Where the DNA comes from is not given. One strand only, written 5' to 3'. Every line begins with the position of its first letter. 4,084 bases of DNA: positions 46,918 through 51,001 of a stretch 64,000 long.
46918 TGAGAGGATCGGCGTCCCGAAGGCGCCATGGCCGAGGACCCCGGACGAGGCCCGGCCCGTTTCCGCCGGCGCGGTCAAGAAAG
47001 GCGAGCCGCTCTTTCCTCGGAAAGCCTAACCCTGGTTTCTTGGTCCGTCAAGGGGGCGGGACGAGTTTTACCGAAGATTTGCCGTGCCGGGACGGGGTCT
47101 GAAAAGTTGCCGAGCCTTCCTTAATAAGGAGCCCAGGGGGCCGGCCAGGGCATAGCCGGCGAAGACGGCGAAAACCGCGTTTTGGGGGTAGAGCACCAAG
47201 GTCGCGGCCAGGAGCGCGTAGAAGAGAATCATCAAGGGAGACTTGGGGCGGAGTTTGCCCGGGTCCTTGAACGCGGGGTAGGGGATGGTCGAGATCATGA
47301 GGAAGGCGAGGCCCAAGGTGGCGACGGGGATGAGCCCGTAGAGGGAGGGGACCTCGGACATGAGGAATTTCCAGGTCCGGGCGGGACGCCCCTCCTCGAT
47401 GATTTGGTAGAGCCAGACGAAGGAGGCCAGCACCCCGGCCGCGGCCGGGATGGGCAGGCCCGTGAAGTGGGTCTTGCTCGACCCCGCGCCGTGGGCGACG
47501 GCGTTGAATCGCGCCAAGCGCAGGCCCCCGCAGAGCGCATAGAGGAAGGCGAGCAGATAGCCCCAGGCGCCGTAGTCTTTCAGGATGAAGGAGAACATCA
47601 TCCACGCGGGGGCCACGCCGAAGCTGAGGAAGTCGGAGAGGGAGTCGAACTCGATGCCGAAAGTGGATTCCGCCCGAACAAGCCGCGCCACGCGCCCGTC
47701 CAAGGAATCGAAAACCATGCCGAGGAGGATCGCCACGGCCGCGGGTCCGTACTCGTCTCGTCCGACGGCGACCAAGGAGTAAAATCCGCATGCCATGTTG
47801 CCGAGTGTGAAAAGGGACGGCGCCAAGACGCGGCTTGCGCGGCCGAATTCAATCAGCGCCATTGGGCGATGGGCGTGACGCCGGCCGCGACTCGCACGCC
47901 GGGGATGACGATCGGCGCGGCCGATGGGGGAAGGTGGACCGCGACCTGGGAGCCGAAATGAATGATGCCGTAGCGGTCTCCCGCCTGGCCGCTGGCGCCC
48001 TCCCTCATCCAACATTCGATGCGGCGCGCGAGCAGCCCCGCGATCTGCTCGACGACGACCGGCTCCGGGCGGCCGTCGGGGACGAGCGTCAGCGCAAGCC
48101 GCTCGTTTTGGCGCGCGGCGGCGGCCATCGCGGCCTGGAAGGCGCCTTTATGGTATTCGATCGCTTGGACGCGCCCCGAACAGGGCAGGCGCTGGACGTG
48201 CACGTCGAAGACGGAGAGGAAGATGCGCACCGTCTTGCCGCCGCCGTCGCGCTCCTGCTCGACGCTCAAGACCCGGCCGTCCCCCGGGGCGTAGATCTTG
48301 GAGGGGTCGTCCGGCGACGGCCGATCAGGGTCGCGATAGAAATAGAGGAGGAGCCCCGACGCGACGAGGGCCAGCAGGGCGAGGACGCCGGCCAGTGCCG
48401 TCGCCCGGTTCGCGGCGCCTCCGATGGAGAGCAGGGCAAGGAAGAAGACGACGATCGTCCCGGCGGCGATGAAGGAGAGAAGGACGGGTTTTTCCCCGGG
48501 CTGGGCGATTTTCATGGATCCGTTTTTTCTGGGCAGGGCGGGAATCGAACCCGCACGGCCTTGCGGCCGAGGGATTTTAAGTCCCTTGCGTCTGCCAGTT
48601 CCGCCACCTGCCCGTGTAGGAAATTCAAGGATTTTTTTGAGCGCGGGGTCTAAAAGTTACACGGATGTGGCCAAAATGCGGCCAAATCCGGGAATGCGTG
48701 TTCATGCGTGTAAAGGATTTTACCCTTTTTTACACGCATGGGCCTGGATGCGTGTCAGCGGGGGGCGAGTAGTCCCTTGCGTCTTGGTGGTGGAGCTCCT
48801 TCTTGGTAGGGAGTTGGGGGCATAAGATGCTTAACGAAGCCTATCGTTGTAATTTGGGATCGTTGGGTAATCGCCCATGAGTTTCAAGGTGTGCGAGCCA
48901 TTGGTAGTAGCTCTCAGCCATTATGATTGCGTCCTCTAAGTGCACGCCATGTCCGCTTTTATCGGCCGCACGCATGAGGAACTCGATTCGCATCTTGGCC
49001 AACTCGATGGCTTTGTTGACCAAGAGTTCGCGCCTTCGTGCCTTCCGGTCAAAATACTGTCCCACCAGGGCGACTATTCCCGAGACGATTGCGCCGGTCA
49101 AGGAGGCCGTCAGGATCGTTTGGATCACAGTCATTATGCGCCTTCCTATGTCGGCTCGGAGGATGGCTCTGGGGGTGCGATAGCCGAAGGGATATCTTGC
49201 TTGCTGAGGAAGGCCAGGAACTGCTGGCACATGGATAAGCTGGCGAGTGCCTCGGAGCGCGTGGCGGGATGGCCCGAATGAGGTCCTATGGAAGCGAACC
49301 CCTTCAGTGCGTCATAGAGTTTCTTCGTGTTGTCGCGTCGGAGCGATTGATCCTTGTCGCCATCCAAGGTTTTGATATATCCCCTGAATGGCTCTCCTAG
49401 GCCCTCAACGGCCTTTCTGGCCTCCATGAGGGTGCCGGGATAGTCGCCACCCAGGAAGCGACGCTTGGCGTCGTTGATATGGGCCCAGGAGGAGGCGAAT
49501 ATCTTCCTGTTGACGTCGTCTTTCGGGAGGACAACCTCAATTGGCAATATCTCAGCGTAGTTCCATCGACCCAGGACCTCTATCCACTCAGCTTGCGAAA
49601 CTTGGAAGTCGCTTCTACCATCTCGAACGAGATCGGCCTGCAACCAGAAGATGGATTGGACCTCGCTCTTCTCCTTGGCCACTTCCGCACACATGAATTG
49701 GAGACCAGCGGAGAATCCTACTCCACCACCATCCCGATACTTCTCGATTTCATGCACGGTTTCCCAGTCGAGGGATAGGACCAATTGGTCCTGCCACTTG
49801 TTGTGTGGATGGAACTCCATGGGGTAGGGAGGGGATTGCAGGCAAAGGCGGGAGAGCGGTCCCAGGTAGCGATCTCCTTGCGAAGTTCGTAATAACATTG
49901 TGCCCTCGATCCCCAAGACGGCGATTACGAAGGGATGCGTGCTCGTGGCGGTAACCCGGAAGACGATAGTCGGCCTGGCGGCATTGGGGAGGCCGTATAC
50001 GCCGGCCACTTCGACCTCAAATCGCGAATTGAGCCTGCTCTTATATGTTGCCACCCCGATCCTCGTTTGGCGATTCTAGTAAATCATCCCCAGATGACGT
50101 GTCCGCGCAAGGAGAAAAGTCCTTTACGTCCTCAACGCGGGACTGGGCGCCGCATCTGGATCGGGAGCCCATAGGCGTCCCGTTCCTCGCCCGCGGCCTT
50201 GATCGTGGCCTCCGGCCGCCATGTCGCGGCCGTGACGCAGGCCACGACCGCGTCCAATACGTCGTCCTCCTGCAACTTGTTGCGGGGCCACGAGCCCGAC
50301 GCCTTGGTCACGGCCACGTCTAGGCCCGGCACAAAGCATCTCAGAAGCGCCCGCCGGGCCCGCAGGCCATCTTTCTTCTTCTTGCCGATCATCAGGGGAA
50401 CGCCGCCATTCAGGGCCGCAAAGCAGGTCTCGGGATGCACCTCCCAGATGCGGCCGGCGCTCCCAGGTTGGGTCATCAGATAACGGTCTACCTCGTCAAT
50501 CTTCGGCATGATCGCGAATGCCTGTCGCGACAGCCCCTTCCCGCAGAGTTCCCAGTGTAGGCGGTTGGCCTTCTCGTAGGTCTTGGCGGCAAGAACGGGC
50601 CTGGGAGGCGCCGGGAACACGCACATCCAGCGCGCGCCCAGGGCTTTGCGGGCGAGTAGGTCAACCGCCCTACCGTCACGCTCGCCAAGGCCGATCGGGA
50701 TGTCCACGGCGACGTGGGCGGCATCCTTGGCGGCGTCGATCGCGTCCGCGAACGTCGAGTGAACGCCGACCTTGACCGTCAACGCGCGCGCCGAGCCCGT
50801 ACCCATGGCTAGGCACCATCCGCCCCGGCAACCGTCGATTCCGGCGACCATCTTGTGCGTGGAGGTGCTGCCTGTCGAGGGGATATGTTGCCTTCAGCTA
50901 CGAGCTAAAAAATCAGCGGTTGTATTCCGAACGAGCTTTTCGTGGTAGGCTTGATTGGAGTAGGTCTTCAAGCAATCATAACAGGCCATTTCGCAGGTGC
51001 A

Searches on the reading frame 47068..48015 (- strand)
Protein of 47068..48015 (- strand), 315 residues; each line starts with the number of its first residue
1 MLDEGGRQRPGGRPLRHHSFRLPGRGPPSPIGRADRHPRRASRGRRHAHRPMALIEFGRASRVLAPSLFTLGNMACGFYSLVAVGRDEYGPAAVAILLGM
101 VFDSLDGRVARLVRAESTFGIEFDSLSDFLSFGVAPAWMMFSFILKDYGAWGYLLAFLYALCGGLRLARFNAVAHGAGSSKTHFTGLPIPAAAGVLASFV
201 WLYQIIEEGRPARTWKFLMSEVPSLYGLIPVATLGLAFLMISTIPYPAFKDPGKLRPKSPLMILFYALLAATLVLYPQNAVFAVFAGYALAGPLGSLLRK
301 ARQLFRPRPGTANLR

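Call 11: search_protein_families(library=pfam, proteins=[window:47068-48015:-], max_evalue=0.01)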
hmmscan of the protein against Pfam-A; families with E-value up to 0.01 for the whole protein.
window:47068-48015:- (315 aa): 1 family
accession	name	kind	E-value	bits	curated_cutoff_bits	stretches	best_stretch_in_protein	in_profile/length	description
PF01066.26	CDP-OH_P_transf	-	3.3e-19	70.2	22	1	65-205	3-137/152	CDP-alcohol phosphatidyltransferase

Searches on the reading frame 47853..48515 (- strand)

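Call 11: search_protein_families(library=pfam, proteins=[window:47853-48515:-], max_evalue=0.01)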
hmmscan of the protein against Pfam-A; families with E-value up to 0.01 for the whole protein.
window:47853-48515:- (220 aa): 2 families
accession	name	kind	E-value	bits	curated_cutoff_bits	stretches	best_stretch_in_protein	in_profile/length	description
PF02666.20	PS_Dcarbxylase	-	4.1e-33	115.2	22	1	56-215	5-196/198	Phosphatidylserine decarboxylase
PF13567.11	DUF4131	-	0.0014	18.8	31.6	1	10-118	4-108/165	Domain of unknown function (DUF4131)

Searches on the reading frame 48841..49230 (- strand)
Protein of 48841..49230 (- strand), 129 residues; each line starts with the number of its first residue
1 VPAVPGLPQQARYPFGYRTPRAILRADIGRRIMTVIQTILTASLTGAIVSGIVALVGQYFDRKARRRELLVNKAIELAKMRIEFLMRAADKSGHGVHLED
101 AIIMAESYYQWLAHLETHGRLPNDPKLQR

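Call 11: search_protein_families(library=pfam, proteins=[window:48841-49230:-], max_evalue=0.01)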
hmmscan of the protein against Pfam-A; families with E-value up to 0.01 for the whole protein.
window:48841-49230:- (129 aa): 0 families

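Call 12: search_protein_families(library=padloc, proteins=[window:48841-49230:-], max_evalue=0.01)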
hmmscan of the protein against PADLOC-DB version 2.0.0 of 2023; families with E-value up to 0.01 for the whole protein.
window:48841-49230:- (129 aa): 0 families

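Call 14: search_protein_families(library=ncbifam, proteins=[window:48841-49230:-], max_evalue=0.1)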
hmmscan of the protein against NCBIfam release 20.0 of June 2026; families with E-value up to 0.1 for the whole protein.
window:48841-49230:- (129 aa): 1 family
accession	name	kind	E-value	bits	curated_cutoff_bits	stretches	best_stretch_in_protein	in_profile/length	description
TIGR01594.1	holin_lambda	equivalog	0.025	14.8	55.05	1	32-70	12-50/107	phage holin, lambda family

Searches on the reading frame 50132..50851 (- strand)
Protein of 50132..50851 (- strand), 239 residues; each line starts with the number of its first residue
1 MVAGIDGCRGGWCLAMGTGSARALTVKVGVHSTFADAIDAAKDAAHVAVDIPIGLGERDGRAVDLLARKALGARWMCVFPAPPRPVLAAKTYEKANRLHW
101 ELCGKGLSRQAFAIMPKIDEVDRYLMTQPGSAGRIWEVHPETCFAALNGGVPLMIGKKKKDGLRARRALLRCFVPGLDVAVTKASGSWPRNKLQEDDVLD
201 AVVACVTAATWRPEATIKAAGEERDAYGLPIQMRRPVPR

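Call 6: search_protein_families(library=padloc, proteins=[window:50132-50851:-], max_evalue=0.01)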
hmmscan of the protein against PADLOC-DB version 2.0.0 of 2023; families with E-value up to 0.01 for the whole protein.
window:50132-50851:- (239 aa): 0 families

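Call 7: search_protein_families(library=pfam, proteins=[window:50132-50851:-], max_evalue=0.01)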
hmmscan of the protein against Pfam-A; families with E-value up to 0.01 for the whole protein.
window:50132-50851:- (239 aa): 1 family
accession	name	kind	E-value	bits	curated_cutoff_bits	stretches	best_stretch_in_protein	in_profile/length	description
PF04250.19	DUF429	-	2.9e-53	181.2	23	1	4-216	1-205/214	Protein of unknown function (DUF429)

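Call 13: search_protein_families(library=padloc, proteins=[window:50132-50851:-], max_evalue=10)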
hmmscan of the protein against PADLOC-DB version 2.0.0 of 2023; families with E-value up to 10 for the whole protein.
window:50132-50851:- (239 aa): 0 families

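Call 14: search_protein_families(library=ncbifam, proteins=[window:50132-50851:-], max_evalue=0.1)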
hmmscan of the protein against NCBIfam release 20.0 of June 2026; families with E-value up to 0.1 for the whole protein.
window:50132-50851:- (239 aa): 0 families
